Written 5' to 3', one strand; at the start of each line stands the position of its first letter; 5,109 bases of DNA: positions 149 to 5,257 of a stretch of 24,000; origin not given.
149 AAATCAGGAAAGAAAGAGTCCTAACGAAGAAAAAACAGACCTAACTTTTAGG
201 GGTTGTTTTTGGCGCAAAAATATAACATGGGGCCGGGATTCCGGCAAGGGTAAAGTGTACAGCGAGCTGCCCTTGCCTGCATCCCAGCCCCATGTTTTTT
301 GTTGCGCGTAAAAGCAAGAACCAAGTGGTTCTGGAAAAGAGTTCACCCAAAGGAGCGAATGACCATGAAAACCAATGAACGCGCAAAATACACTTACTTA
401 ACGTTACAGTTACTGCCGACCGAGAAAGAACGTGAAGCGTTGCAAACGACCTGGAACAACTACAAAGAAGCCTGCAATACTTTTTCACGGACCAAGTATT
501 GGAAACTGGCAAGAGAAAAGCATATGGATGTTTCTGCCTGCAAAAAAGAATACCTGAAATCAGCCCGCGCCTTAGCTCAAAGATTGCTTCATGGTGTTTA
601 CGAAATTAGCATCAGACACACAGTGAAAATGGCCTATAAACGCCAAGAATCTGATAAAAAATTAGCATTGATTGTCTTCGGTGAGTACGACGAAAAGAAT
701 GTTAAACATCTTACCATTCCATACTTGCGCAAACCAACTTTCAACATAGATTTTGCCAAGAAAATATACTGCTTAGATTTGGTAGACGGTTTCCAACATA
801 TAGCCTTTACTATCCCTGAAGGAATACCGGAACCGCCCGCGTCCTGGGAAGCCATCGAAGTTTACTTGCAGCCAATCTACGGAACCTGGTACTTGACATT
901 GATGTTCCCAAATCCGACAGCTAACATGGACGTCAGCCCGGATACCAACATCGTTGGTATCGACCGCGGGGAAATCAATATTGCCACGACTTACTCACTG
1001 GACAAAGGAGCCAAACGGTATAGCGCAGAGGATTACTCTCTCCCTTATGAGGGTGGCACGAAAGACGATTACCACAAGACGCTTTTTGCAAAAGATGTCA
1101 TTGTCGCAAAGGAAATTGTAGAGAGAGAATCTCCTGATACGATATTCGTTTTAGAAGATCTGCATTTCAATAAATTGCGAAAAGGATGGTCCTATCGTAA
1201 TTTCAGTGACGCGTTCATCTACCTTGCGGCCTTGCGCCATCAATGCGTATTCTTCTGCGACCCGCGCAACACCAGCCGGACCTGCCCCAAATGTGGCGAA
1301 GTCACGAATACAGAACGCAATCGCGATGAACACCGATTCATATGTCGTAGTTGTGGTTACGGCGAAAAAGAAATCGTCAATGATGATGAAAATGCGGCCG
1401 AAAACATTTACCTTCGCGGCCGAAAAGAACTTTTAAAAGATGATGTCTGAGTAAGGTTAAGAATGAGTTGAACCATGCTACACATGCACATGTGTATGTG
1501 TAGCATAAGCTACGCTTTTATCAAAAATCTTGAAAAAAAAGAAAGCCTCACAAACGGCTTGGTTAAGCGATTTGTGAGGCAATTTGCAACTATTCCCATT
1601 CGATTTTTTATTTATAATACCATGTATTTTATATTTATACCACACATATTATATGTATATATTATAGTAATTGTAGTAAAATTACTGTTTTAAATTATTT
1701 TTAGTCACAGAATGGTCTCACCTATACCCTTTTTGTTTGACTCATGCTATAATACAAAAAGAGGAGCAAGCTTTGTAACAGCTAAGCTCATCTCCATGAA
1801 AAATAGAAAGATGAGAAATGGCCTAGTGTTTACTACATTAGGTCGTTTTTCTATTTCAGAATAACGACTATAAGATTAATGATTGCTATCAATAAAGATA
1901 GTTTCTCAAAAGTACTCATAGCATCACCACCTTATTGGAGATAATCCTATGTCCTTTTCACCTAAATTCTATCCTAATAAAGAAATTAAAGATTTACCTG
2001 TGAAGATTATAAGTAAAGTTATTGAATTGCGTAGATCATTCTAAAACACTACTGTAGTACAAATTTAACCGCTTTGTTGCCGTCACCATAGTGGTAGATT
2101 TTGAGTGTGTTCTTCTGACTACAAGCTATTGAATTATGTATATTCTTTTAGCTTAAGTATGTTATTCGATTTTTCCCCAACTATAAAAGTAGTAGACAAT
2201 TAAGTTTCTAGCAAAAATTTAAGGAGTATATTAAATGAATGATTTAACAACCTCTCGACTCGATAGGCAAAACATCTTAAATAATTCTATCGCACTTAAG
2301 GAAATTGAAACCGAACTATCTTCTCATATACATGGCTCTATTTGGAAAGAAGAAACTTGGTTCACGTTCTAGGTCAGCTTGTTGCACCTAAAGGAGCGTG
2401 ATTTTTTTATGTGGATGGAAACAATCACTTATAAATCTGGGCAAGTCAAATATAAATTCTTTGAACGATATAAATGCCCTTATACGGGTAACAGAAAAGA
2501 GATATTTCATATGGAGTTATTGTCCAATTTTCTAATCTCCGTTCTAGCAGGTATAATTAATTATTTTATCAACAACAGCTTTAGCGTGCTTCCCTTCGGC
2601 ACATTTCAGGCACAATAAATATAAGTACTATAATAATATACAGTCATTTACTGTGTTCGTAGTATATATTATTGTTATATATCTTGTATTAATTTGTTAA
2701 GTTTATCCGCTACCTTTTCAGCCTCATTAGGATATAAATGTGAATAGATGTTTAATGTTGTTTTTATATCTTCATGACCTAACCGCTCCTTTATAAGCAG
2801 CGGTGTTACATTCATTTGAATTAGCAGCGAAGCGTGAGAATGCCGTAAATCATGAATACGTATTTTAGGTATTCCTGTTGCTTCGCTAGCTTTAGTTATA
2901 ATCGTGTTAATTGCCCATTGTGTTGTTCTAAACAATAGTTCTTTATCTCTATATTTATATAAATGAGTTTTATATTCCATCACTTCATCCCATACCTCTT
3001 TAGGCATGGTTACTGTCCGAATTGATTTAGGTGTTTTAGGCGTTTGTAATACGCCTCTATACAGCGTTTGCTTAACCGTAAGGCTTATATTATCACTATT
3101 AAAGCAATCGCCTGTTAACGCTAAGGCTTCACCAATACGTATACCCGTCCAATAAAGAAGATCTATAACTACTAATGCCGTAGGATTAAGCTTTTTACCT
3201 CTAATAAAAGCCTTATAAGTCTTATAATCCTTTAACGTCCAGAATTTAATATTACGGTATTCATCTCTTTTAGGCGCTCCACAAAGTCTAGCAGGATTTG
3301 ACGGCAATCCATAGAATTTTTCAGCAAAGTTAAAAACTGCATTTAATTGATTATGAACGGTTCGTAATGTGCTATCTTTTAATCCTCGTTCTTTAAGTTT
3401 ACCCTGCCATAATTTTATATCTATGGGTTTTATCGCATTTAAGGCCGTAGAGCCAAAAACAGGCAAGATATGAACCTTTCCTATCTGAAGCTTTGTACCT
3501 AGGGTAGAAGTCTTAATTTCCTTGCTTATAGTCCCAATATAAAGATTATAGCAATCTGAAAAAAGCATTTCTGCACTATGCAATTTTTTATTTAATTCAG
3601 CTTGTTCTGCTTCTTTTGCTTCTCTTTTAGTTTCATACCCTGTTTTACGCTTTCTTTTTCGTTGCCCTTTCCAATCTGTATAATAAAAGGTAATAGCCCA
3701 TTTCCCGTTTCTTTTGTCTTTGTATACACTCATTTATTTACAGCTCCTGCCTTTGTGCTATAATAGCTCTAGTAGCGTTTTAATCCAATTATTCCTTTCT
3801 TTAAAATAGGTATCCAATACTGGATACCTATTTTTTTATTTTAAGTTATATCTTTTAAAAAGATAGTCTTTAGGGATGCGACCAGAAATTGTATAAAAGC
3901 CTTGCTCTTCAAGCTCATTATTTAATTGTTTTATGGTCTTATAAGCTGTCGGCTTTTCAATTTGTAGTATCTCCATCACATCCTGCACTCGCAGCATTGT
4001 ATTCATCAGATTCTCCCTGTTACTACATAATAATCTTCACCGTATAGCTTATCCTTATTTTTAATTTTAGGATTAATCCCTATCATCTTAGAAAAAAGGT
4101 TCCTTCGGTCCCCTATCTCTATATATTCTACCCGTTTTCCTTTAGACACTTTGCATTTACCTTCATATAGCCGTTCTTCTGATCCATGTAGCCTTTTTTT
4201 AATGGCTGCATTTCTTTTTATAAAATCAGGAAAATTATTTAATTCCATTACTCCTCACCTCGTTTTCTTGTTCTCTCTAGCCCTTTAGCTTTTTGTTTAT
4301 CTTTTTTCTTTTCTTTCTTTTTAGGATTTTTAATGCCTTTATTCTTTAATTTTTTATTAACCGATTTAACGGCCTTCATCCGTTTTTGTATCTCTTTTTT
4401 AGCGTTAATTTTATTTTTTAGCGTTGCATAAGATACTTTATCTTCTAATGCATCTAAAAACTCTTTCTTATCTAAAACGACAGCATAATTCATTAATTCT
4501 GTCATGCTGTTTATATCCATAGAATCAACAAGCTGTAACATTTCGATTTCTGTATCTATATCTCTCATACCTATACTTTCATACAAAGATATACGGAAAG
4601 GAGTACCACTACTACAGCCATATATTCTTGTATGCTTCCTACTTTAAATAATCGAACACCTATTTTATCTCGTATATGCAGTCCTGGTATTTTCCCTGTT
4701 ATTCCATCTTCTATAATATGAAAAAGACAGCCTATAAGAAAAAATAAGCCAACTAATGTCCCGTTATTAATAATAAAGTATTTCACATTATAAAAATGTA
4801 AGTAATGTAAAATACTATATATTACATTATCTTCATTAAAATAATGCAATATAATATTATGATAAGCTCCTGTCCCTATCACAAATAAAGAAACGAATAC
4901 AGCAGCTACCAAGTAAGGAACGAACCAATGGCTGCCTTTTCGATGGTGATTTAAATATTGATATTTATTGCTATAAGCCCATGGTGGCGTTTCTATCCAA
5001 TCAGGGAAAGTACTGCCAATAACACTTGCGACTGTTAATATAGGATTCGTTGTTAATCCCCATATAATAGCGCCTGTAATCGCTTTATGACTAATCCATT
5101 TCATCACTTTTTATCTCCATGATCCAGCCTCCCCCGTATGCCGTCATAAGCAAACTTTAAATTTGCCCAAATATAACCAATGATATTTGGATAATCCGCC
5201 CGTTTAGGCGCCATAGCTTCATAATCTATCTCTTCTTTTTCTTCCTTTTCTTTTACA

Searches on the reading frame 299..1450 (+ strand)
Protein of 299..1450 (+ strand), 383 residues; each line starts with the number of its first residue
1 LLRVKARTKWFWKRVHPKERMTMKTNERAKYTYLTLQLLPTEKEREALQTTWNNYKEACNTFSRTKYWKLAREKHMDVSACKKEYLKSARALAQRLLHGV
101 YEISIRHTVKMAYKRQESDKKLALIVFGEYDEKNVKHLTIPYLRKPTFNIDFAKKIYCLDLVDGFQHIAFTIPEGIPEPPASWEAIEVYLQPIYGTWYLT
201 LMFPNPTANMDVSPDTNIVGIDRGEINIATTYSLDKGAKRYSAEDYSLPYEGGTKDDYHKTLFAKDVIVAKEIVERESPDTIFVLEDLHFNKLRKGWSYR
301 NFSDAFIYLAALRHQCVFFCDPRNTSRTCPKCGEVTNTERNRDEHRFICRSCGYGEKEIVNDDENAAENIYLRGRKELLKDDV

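Call 76: search_protein_families(library=pfam, proteins=[window:299-1450:+], max_evalue=0.001)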
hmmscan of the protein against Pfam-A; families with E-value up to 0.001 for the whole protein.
window:299-1450:+ (383 aa): 2 families
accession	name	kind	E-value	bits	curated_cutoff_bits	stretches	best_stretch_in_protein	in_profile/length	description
PF07282.18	Cas12f1-like_TNB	-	3.3e-11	43.6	26.3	1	299-370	1-60/60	Cas12f1-like, TNB domain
PF08271.17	Zn_Ribbon_TF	-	0.00019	21.4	29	1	328-363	2-36/43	TFIIB zinc-binding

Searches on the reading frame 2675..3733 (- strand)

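Call 76: search_protein_families(library=pfam, proteins=[window:2675-3733:-], max_evalue=0.001)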
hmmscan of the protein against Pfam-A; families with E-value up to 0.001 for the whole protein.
window:2675-3733:- (352 aa): 3 families
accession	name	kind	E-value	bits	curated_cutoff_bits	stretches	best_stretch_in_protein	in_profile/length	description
PF00589.27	Phage_integrase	-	1.1e-18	68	27.1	1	180-336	18-171/172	Phage integrase family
PF14659.12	Phage_int_SAM_3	-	9.7e-11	42.2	22.6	1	58-113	2-57/58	Phage integrase, N-terminal SAM-like domain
PF14657.12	Arm-DNA-bind_4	-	2.4e-08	33.9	22.3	1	11-44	1-36/47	Arm DNA-binding domain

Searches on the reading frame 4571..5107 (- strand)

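Call 76: search_protein_families(library=pfam, proteins=[window:4571-5107:-], max_evalue=0.001)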
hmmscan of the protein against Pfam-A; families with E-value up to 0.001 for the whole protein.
window:4571-5107:- (178 aa): 1 family
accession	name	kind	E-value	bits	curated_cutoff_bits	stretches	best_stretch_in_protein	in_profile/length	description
PF04307.19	YdjM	-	1.1e-11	45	29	1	2-138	1-110/176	YdjM inner membrane protein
